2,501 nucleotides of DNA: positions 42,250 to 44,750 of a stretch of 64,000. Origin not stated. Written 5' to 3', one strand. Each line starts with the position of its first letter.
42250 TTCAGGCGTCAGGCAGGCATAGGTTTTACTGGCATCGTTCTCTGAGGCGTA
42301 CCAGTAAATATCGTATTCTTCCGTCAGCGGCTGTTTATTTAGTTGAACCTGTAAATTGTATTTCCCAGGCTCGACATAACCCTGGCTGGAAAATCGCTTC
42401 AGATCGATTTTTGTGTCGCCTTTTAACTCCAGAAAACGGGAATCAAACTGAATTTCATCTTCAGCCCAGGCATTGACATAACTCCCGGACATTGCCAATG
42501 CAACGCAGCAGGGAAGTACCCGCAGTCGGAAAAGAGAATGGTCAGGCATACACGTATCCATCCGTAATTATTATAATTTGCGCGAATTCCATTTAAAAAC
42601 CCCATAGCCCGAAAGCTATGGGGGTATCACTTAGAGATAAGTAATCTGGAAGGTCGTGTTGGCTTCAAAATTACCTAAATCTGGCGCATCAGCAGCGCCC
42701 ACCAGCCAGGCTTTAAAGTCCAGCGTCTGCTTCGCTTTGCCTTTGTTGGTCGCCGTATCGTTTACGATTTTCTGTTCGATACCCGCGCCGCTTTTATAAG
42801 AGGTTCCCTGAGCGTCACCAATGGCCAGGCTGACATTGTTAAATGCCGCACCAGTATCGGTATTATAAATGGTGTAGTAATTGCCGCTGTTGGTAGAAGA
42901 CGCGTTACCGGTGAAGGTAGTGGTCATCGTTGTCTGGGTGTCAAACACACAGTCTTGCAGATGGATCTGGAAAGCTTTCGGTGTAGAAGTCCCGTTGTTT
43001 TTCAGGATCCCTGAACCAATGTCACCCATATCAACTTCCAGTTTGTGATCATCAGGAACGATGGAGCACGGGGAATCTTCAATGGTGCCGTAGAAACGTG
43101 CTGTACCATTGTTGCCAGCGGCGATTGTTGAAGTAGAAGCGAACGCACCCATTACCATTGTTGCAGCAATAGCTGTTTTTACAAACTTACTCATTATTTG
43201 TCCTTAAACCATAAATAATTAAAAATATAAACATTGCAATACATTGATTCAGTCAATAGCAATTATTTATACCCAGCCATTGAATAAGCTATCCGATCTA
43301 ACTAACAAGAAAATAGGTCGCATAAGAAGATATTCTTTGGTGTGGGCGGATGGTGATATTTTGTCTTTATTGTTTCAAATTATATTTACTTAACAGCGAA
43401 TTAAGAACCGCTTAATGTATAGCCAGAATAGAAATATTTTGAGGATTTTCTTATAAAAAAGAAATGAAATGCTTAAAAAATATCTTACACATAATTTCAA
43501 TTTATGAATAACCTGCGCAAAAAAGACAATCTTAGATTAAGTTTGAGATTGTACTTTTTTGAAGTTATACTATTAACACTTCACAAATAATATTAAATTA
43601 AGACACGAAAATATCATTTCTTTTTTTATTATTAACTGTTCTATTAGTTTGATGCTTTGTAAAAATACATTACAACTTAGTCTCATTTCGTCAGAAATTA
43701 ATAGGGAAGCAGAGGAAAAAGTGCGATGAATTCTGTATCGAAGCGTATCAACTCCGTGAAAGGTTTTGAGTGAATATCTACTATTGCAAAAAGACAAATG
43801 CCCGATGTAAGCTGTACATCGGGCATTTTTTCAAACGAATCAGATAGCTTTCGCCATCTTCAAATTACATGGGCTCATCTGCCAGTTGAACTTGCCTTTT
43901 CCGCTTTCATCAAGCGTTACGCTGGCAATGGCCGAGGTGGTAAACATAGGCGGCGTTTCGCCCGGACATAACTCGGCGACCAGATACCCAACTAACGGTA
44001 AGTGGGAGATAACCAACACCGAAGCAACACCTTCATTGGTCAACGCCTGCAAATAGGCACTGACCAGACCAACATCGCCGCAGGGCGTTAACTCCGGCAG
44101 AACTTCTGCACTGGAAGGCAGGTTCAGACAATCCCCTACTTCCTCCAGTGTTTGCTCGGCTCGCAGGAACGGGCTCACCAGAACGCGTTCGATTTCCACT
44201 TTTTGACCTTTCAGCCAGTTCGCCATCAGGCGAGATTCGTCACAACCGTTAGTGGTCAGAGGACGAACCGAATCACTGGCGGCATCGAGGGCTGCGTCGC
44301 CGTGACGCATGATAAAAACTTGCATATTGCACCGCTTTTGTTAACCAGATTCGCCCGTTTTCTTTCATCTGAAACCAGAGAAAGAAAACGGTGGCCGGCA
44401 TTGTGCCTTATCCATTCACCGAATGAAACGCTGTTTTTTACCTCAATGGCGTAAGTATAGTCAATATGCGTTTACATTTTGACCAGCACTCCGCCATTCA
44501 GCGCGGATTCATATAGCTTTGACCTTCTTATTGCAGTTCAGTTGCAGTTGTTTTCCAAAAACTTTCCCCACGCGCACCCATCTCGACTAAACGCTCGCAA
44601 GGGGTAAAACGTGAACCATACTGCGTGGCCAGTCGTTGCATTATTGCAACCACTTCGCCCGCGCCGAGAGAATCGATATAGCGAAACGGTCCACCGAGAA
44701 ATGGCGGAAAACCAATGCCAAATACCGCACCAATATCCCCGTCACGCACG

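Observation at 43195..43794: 600-bp AT-rich non-coding region upstream of the fimbrial operon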

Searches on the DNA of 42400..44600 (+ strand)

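Call 4: search_dna_similar(query=window:43195-43839:+, collection=ecoli_genomes, mode=near, max_rows=30, rows=spread)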
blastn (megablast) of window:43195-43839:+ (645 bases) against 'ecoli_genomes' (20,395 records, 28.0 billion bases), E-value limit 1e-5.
Records with a match: 2553; places in all: 2967; records where one place covers at least 80% of the query: 428.
Genomes with a match: 2553 of 5426; with a place that covers at least 80% of the query: 428. Places per genome that has any: lowest 1, median 1, highest 2. On chromosomes: 2967 places; on plasmids: 0.
Best place of each record, by identity: >=99% 11; 95-99% 326; 90-95% 5; 80-90% 2211.
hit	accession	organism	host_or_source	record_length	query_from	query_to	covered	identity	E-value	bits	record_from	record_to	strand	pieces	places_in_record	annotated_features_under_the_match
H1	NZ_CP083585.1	Escherichia coli strain ECNB21-M121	meat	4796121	1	645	100%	100.0%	0e+0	1192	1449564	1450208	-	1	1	none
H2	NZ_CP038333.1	Escherichia coli O157:H7 strain N8B7-2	cattle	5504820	1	645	100%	98.6%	0e+0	1142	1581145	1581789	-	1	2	none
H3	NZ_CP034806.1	Escherichia coli strain 2010C-3347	missing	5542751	1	645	100%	98.6%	0e+0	1142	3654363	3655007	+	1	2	none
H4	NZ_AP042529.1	Escherichia coli strain OkiPb01686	bovine feces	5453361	1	645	100%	98.6%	0e+0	1142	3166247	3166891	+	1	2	none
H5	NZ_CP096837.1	Escherichia coli strain PS10-3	small intestine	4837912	1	645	100%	88.7%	0e+0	785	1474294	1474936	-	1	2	none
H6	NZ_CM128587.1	Escherichia coli strain 300081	Homo sapiens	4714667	1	168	26%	84.1%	6e-34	154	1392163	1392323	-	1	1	none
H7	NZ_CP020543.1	Escherichia coli C strain C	Homo sapiens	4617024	1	168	26%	83.5%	3e-32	148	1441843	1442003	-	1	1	none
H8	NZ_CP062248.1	Escherichia coli strain AML002_ev02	not applicable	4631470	1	168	26%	83.5%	3e-32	148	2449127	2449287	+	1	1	none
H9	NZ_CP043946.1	Escherichia coli strain AR202.2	dog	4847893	1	168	26%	83.5%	3e-32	148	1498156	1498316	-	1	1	none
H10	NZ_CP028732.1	Escherichia coli strain H3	Homo sapiens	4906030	1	168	26%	83.5%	3e-32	148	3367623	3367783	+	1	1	none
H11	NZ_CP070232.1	Escherichia coli strain 10R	turkey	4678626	1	168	26%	83.5%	3e-32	148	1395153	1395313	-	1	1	none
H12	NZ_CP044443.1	Escherichia coli strain HeN100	-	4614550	1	168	26%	83.5%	3e-32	148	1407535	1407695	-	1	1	none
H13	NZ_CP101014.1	Escherichia coli strain ET5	sediment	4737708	1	168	26%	83.5%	3e-32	148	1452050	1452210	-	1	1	none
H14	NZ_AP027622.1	Escherichia coli strain PSJ-12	Homo sapiens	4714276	1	168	26%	83.5%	3e-32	148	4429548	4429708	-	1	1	none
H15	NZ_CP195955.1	Escherichia coli strain F5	Raw wastewater influent sample from the ...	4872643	1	168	26%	83.5%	3e-32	148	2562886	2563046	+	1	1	none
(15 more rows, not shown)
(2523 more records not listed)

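Call 5: search_rna_families(source=window, start=42400, end=44600, threshold=evalue, max_evalue=10)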
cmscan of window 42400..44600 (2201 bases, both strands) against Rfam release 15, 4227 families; matches with E-value up to 10: 6.
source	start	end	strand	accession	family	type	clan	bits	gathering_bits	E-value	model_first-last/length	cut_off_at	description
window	43483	43559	+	RF01480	rli52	Cis-reg;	-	21.5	70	3.6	1-95/95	no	Listeria sRNA rli52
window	43792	43854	-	RF00116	C0465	Gene; sRNA;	-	20.2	40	1.6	1-78/78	no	C0465 RNA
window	43796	43828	-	RF03747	mir-4536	Gene; miRNA;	-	19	76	4.3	1-88/88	no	mir-4536 microRNA precursor family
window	43770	43832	+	RF00116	C0465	Gene; sRNA;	-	18.5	40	4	1-78/78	no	C0465 RNA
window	42429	42470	-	RF00204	snoR12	Gene; snRNA; snoRNA; CD-box;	-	17.6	39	7.8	1-83/83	no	Small nucleolar RNA R12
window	44209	44246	-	RF01305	sR51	Gene; snRNA; snoRNA; CD-box;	-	17.3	38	2.5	1-56/56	no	Small nucleolar RNA sR51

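Call 8: get_annotated_region(hit=H1, flank=3000)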
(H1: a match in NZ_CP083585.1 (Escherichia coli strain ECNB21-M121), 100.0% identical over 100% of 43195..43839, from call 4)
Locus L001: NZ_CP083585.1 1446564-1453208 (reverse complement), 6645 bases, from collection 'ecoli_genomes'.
description: Escherichia coli strain ECNB21-M121 chromosome, complete genome
organism: Escherichia coli strain ECNB21-M121 (NCBI taxid 562)
replicon: chromosome; assembly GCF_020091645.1
host: -; source: meat; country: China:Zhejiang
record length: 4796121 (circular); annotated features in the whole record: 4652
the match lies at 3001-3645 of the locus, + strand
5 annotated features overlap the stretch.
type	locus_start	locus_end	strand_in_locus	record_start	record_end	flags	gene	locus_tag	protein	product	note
CDS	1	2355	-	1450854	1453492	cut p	-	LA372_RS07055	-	fimbrial biogenesis outer membrane usher protein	frameshifted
CDS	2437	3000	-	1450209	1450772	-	yfcV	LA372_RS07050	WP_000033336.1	fimbrial protein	-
CDS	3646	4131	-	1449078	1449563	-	sixA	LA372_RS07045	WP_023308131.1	phosphohistidine phosphatase SixA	-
CDS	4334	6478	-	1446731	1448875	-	fadJ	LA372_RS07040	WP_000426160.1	fatty acid oxidation complex subunit alpha FadJ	-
CDS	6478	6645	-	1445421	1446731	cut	fadI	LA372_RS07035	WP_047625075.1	acetyl-CoA C-acyltransferase FadI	-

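Call 9: get_annotated_region(hit=H2, flank=3000)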
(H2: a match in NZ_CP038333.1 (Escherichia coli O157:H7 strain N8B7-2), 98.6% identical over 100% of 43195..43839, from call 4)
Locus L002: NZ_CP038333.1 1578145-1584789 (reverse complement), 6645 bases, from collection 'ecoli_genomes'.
description: Escherichia coli O157:H7 strain N8B7-2 chromosome, complete genome
organism: Escherichia coli O157:H7 strain N8B7-2 (NCBI taxid 83334)
replicon: chromosome; assembly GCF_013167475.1
host: cattle; source: cattle feces; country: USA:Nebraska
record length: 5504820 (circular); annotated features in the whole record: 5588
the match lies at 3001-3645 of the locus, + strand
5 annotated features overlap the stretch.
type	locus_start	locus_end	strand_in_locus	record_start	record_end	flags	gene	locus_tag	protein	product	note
CDS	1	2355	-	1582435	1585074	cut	-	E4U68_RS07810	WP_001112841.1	fimbrial biogenesis outer membrane usher protein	-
CDS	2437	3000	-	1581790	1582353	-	yfcV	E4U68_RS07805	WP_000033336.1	fimbrial protein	-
CDS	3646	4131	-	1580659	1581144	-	sixA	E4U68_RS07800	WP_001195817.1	phosphohistidine phosphatase SixA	-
CDS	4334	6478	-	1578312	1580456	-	fadJ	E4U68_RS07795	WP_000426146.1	fatty acid oxidation complex subunit alpha FadJ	-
CDS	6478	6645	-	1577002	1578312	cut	fadI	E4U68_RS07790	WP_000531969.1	acetyl-CoA C-acyltransferase FadI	-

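Call 10: get_annotated_region(hit=H8, flank=3000)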
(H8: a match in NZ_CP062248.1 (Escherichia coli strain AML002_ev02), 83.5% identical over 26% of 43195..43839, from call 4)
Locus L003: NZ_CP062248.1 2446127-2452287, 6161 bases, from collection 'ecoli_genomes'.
description: Escherichia coli strain AML002_ev02 chromosome, complete genome
organism: Escherichia coli strain AML002_ev02 (NCBI taxid 562)
replicon: chromosome; assembly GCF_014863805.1
host: not applicable; source: not applicable; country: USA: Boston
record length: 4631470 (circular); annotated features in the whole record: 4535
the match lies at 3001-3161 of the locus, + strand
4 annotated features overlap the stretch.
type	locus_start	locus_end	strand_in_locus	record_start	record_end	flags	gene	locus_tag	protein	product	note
CDS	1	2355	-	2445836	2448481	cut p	yfcU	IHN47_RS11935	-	fimbrial usher protein YfcU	internal stop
CDS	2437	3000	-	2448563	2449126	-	yfcV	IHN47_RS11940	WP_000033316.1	fimbrial protein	-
CDS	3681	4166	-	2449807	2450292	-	sixA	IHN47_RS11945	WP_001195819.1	phosphohistidine phosphatase SixA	-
CDS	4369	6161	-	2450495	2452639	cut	fadJ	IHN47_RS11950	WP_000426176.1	fatty acid oxidation complex subunit alpha FadJ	-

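Call 12: search_dna_similar(query=window:43195-43839:+, collection=ecoli_genomes, mode=distant, max_rows=40, rows=spread)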
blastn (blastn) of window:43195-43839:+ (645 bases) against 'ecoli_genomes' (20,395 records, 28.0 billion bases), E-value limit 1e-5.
Records with a match: 3504; places in all: 3918; records where one place covers at least 80% of the query: 428.
Genomes with a match: 3504 of 5426; with a place that covers at least 80% of the query: 428. Places per genome that has any: lowest 1, median 1, highest 2. On chromosomes: 3918 places; on plasmids: 0.
Best place of each record, by identity: >=99% 11; 95-99% 320; 90-95% 4; 80-90% 133; 60-80% 3036.
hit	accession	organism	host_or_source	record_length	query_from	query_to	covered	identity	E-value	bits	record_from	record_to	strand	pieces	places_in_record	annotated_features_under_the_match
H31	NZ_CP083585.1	Escherichia coli strain ECNB21-M121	meat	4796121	1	645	100%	100.0%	0e+0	1164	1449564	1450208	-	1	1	none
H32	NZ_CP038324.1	Escherichia coli O157:H7 strain NE 1169-1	cattle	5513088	1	645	100%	98.6%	0e+0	1113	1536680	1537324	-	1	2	none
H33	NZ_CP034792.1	Escherichia coli strain 2009C-3378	missing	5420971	1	645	100%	98.6%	0e+0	1113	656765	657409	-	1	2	none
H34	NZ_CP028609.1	Escherichia coli strain 142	cattle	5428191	1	645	100%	98.5%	0e+0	1111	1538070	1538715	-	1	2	none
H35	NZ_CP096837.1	Escherichia coli strain PS10-3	small intestine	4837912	1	645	100%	88.7%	0e+0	822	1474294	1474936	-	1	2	none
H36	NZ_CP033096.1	Escherichia coli strain CP53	pig feces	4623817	1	286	44%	74.8%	2e-40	176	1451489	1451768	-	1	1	none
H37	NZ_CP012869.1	Escherichia coli strain K-12 substr. MG1655_TMP32XR1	culture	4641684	1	286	44%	74.8%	2e-40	176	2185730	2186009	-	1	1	none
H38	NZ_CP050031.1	Escherichia coli strain 33-6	broiler chicken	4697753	1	286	44%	74.8%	2e-40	176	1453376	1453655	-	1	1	none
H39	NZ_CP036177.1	Escherichia coli strain WCHEC025970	Homo sapiens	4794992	1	286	44%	74.8%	2e-40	176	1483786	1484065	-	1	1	none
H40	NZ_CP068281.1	Escherichia coli strain CY706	not collected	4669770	1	286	44%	74.8%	2e-40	176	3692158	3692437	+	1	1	none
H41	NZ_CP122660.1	Escherichia coli strain ETEC4073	Sus scrofa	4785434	1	286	44%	74.8%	2e-40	176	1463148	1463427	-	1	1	none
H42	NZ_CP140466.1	Escherichia coli strain GZ04-0083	Homo sapiens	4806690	1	286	44%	74.8%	2e-40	176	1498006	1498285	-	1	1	none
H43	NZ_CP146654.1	Escherichia coli strain MS 124-1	Homo sapiens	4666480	1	286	44%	74.8%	2e-40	176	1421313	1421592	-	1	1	none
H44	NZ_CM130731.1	Escherichia coli strain IAL7252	Homo sapiens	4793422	1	286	44%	74.8%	2e-40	176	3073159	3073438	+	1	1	none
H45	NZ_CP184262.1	Escherichia coli strain H32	Homo sapiens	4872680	1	286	44%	74.8%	2e-40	176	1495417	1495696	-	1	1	none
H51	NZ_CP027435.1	Escherichia coli strain 2014C-3599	missing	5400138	1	264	41%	74.7%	2e-39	173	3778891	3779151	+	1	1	none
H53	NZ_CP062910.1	Escherichia coli O112ab:H8 strain Res13-Lact-EA06-22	Sus scrofa domesticus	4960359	1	264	41%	74.7%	2e-39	173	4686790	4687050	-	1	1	none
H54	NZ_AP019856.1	Escherichia coli O8:H8 strain 16F5M1D1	Homo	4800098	1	264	41%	74.7%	2e-39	173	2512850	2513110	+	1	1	none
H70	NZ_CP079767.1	Escherichia coli strain SF10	Duck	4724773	1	66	10%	97.0%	7e-20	107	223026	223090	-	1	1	none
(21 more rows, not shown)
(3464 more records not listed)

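Call 21: search_dna_similar(query=window:42631-43194:+, collection=ecoli_genomes, mode=near, max_rows=40, rows=spread)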
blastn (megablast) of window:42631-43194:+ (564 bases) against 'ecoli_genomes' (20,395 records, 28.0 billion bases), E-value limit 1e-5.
Records with a match: 3497; places in all: 3498; records where one place covers at least 80% of the query: 3479.
Genomes with a match: 3497 of 5426; with a place that covers at least 80% of the query: 3479. Places per genome that has any: lowest 1, median 1, highest 2. On chromosomes: 3498 places; on plasmids: 0.
Best place of each record, by identity: >=99% 365; 95-99% 60; 90-95% 3; 80-90% 3068; 60-80% 1.
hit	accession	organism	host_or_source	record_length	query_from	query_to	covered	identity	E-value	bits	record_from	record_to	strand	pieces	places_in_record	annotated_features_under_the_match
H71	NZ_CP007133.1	Escherichia coli O145:H28 str. RM12761 strain RM12761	ice cream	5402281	1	564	100%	100.0%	0e+0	1042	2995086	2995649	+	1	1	yfcV: fimbrial protein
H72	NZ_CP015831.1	Escherichia coli O157 strain 644-PT8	Homo sapiens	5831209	1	564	100%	99.5%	0e+0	1026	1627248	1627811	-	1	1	yfcV: fimbrial protein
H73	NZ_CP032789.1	Escherichia coli strain NZRM4169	Homo sapiens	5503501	1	564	100%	99.5%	0e+0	1026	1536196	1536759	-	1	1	yfcV: fimbrial protein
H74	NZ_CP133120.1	Escherichia coli O157:H7 strain PNUSAE145590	missing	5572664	1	564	100%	99.5%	0e+0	1026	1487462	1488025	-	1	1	yfcV: fimbrial protein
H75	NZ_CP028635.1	Escherichia coli strain 134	cattle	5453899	1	564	100%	99.3%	0e+0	1020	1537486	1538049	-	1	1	fimbrial protein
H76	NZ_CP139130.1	Escherichia coli strain YZ22PE165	Pig farm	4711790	1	564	100%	84.0%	3e-151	544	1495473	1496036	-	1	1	yfcV: fimbrial protein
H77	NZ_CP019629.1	Escherichia coli strain MGY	P1 of YFP-CAM to MG1655 from E. Coli ...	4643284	1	564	100%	83.9%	1e-149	538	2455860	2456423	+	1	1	yfcV: fimbrial protein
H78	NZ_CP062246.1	Escherichia coli strain AML003_par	not applicable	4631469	1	564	100%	83.9%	1e-149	538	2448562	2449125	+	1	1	yfcV: fimbrial protein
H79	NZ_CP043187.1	Escherichia coli O16:H48 strain PG20180170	mouse gut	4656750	1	564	100%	83.9%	1e-149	538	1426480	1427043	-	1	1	yfcV: fimbrial protein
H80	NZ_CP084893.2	Escherichia coli strain g94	laboratory experiment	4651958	1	564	100%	83.9%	1e-149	538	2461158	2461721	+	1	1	yfcV: fimbrial protein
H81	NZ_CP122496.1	Escherichia coli strain a7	duck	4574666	1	564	100%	83.9%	1e-149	538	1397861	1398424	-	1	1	yfcV: fimbrial protein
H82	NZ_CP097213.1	Escherichia coli strain BE311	feces of piglets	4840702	1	564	100%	83.9%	1e-149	538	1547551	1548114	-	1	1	yfcV: fimbrial protein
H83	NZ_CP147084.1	Escherichia coli strain KTa005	river water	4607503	1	564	100%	83.9%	1e-149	538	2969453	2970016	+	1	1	yfcV: fimbrial protein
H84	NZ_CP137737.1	Escherichia coli strain HNSQ2209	pig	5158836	1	564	100%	83.9%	1e-149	538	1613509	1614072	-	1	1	yfcV: fimbrial protein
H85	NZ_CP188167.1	Escherichia coli strain TUM24570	Laboratory developed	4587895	1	564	100%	83.9%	1e-149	538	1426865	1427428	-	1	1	yfcV: fimbrial protein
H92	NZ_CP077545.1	Escherichia coli O111:H8 strain 08-4347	Homo sapiens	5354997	1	564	100%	83.5%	3e-146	527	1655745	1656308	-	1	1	yfcV: fimbrial protein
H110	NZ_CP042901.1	Escherichia coli strain CFSAN061762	missing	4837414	392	564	31%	86.7%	1e-45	193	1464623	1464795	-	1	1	fimbrial protein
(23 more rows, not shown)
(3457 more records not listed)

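Call 25: get_annotated_region(hit=H35, flank=1500)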
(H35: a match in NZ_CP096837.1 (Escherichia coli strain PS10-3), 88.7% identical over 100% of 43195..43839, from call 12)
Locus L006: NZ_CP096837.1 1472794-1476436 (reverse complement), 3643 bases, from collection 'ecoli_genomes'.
description: Escherichia coli strain PS10-3 chromosome, complete genome
organism: Escherichia coli strain PS10-3 (NCBI taxid 562)
replicon: chromosome; assembly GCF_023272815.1
host: -; source: small intestine; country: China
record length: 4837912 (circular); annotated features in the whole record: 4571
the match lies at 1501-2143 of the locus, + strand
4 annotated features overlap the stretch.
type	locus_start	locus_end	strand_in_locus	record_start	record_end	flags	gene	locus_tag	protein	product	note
CDS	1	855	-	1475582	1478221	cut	-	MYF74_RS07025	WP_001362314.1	fimbrial biogenesis outer membrane usher protein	-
CDS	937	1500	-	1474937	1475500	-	yfcV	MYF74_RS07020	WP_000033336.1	fimbrial protein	-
CDS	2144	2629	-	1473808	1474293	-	sixA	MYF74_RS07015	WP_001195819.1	phosphohistidine phosphatase SixA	-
CDS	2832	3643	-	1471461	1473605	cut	fadJ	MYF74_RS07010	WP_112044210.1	fatty acid oxidation complex subunit alpha FadJ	-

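Call 26: get_annotated_region(hit=H51, flank=1500)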
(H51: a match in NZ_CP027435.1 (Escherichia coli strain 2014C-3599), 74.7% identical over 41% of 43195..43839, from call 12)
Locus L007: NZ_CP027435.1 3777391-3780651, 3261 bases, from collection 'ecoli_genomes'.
description: Escherichia coli strain 2014C-3599 chromosome, complete genome
organism: Escherichia coli strain 2014C-3599 (NCBI taxid 562)
replicon: chromosome; assembly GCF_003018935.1
host: missing; source: missing; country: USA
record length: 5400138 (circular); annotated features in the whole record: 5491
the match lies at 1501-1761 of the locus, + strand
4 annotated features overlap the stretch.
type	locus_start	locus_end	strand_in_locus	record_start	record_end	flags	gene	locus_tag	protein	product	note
CDS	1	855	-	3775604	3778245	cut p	yfcU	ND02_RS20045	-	fimbrial usher protein YfcU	frameshifted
CDS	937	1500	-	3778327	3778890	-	yfcV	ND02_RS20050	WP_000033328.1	fimbrial protein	-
CDS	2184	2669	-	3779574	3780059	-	sixA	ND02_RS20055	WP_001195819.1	phosphohistidine phosphatase SixA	-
CDS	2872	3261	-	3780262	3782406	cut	fadJ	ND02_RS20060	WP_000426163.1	fatty acid oxidation complex subunit alpha FadJ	-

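Call 27: get_annotated_region(hit=H70, flank=2500)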
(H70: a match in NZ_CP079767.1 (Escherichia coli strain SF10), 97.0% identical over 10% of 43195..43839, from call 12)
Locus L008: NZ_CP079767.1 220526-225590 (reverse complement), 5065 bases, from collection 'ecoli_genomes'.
description: Escherichia coli strain SF10 chromosome, complete genome
organism: Escherichia coli strain SF10 (NCBI taxid 562)
replicon: chromosome; assembly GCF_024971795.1
host: Duck; source: cloacal swab; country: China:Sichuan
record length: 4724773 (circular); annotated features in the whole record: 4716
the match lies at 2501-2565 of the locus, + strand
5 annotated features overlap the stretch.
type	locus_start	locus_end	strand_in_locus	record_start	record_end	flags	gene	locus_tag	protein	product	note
CDS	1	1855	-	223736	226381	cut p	yfcU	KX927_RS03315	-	fimbrial usher protein YfcU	internal stop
CDS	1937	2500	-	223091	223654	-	yfcV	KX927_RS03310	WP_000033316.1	fimbrial protein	-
CDS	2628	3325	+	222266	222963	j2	-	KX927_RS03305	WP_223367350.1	IS1 family transposase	programmed frameshift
CDS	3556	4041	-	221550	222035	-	sixA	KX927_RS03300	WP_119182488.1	phosphohistidine phosphatase SixA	-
CDS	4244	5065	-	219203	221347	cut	fadJ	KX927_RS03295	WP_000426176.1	fatty acid oxidation complex subunit alpha FadJ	-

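Call 28: get_annotated_region(hit=H110, flank=2500)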
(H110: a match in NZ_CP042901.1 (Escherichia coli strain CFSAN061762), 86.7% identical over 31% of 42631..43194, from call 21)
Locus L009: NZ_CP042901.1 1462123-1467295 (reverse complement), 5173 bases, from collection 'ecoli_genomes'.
description: Escherichia coli strain CFSAN061762 chromosome, complete genome
organism: Escherichia coli strain CFSAN061762 (NCBI taxid 562)
replicon: chromosome; assembly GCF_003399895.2
host: missing; source: raw milk cheese; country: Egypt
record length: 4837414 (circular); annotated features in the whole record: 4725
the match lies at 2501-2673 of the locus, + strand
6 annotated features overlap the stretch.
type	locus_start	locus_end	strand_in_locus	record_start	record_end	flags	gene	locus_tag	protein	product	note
CDS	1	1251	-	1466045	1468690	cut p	yfcU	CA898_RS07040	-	fimbrial usher protein YfcU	internal stop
CDS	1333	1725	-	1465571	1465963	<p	-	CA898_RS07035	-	fimbrial protein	incomplete; partial in the middle of a contig; missing N-terminus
CDS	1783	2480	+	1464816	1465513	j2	-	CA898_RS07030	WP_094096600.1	IS1-like element IS1A family transposase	programmed frameshift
CDS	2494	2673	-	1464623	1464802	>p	-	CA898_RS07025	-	fimbrial protein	incomplete; partial in the middle of a contig; missing C-terminus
CDS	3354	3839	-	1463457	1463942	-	sixA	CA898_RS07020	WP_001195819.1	phosphohistidine phosphatase SixA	-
CDS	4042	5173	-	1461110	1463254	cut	fadJ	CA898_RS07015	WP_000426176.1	fatty acid oxidation complex subunit alpha FadJ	-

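Call 36: search_dna_similar(query=window:43395-43795:+, collection=plasmids, mode=distant, max_rows=10)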
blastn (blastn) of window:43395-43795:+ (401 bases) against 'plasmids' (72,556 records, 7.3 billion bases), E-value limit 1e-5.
No match.

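Call 37: search_dna_similar(query=window:43395-43795:+, collection=phages, mode=distant, max_rows=10)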
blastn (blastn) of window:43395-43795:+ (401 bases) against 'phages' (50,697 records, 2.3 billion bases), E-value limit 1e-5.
No match.
